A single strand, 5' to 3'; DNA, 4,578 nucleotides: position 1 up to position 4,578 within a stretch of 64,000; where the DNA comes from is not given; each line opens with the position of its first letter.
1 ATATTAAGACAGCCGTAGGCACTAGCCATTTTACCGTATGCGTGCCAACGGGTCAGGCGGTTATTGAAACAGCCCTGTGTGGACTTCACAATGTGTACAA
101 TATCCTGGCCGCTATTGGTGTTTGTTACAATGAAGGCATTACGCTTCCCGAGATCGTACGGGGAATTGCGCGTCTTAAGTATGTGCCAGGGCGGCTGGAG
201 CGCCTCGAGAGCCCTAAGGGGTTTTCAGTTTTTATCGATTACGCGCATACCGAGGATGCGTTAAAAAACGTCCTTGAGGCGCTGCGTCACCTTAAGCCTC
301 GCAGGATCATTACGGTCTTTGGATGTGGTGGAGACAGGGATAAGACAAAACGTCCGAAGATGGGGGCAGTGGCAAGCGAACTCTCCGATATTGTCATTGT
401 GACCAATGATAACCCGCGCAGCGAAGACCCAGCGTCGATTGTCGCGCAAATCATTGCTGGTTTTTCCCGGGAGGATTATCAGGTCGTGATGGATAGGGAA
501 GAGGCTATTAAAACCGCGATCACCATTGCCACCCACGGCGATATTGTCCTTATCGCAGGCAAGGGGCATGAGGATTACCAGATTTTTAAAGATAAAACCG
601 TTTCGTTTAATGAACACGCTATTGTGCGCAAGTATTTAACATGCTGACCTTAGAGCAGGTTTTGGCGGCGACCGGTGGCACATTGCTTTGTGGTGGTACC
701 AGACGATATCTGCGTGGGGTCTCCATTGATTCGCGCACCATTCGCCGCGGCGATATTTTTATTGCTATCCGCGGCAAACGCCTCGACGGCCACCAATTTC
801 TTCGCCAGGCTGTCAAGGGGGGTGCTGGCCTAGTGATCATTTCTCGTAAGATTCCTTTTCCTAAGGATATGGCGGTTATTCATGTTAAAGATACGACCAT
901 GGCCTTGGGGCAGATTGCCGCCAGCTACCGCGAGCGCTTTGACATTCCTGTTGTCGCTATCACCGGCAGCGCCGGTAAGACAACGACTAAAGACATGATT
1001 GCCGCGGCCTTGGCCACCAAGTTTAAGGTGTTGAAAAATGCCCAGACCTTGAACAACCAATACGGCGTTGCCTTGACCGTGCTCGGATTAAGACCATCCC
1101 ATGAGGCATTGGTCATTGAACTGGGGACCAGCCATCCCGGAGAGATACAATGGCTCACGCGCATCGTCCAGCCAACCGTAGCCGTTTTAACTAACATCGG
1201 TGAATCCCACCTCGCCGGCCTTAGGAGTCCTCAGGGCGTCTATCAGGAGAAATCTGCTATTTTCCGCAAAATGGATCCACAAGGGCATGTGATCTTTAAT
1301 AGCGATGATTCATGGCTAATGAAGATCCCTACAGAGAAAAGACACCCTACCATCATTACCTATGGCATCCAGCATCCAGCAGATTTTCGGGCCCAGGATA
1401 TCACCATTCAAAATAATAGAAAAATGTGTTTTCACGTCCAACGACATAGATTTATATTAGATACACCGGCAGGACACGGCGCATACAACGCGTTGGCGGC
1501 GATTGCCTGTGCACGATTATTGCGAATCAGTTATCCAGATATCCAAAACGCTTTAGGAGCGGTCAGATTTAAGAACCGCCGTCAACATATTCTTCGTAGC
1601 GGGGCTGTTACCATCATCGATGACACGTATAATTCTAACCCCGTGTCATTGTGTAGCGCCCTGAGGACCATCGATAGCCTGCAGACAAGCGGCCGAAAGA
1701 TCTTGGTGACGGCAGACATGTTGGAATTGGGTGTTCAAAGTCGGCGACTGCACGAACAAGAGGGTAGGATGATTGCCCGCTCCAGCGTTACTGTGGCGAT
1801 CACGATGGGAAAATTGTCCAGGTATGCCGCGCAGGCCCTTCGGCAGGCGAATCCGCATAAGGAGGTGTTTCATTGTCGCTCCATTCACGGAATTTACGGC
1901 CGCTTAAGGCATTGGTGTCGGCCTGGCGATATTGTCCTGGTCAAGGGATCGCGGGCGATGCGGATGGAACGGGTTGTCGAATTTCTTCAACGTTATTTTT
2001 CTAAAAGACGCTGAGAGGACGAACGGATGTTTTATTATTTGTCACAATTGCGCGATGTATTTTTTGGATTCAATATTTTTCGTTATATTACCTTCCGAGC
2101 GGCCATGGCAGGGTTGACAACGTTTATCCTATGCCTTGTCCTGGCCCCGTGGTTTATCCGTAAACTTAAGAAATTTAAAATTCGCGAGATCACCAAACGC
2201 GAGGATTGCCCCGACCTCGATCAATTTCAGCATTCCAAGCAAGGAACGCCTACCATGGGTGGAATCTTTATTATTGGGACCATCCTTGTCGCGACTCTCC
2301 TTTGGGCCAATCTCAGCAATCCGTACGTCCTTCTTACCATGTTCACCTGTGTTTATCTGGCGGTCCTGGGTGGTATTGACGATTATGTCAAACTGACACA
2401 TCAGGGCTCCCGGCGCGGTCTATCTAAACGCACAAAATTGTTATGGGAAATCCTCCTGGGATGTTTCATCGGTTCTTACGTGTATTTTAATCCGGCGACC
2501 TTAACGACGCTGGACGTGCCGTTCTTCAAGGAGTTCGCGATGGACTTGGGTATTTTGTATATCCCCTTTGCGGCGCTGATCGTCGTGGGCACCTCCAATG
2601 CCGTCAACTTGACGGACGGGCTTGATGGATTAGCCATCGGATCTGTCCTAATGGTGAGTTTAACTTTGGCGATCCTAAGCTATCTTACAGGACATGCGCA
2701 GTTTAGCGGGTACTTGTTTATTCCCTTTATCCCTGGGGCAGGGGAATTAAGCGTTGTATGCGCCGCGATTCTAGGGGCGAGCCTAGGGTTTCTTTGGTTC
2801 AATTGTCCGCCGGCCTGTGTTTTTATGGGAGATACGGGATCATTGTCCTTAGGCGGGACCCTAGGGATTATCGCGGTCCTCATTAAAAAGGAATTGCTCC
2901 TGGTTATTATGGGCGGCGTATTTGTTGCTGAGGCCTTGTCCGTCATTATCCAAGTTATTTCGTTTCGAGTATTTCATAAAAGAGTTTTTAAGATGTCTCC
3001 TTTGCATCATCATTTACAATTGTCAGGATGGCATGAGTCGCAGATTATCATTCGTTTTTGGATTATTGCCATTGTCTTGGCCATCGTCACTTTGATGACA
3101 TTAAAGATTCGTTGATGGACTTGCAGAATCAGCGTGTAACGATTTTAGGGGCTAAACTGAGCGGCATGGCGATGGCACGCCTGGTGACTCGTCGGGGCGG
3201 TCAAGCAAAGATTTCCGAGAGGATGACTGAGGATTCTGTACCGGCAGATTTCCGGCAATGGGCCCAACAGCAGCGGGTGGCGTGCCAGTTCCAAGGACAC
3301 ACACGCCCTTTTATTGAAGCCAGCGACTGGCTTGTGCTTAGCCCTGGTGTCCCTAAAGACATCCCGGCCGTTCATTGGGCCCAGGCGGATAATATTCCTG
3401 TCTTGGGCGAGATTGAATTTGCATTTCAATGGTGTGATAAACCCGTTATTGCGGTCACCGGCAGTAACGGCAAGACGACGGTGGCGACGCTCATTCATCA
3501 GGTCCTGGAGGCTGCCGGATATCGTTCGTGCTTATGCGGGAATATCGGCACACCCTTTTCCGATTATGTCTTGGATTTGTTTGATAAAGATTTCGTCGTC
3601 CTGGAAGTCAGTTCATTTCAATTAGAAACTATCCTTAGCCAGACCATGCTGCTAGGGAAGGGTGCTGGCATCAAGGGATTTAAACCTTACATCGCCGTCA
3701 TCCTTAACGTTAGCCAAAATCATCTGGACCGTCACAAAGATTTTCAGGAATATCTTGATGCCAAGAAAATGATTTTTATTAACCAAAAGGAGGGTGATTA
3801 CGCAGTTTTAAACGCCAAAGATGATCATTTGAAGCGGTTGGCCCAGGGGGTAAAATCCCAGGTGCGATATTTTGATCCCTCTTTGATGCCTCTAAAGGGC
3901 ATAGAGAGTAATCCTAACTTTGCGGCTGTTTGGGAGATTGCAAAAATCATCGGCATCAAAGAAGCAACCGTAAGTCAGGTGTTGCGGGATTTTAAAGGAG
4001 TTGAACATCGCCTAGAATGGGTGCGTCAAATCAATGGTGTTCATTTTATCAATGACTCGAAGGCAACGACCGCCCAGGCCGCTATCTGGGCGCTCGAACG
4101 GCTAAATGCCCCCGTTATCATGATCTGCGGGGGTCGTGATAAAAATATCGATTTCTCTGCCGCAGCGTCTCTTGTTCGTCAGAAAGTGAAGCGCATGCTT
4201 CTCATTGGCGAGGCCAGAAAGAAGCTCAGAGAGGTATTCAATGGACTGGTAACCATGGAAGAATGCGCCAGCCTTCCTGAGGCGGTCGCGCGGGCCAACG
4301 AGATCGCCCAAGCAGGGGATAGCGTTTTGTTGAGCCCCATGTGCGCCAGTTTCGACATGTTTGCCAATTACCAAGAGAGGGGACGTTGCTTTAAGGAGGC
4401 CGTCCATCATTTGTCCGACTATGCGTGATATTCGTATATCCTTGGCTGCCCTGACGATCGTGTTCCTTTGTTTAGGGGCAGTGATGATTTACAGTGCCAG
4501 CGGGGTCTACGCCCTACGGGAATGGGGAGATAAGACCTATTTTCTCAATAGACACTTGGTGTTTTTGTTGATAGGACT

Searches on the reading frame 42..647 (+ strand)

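Call 58: search_protein_families(library=pfam, proteins=[window:42-647:+], max_evalue=0.00001)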
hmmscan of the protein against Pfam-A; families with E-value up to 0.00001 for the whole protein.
window:42-647:+ (201 aa): 1 family
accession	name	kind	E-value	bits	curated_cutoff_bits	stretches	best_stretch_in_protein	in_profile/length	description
PF02875.26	Mur_ligase_C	-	5.1e-38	131.2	28.4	1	50-175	1-127/127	Mur ligase, glutamate ligase domain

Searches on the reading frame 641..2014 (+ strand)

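Call 58: search_protein_families(library=pfam, proteins=[window:641-2014:+], max_evalue=0.00001)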
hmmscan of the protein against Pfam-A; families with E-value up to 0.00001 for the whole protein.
window:641-2014:+ (457 aa): 3 families
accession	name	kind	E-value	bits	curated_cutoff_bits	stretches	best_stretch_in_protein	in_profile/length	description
PF08245.18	Mur_ligase_M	-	8.5e-39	134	24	1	107-291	1-200/200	Mur ligase middle domain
PF02875.26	Mur_ligase_C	-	4.9e-17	63.4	28.4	1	314-438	2-127/127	Mur ligase, glutamate ligase domain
PF01225.30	Mur_ligase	-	8.8e-09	36.1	21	1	25-96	3-94/95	Mur ligase family, catalytic domain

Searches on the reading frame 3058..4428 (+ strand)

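Call 58: search_protein_families(library=pfam, proteins=[window:3058-4428:+], max_evalue=0.00001)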
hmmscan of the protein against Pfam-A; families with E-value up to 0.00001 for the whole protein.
window:3058-4428:+ (456 aa): 3 families
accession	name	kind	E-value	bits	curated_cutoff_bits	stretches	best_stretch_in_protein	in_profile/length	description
PF08245.18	Mur_ligase_M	-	6.9e-26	91.9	24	1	133-268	1-141/200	Mur ligase middle domain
PF02875.26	Mur_ligase_C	-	7.9e-13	49.8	28.4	1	317-427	1-125/127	Mur ligase, glutamate ligase domain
PF21799.2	MurD-like_N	-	4.6e-06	27.2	27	0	26-117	2-88/88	Mur ligase MurD-like, N-terminal domain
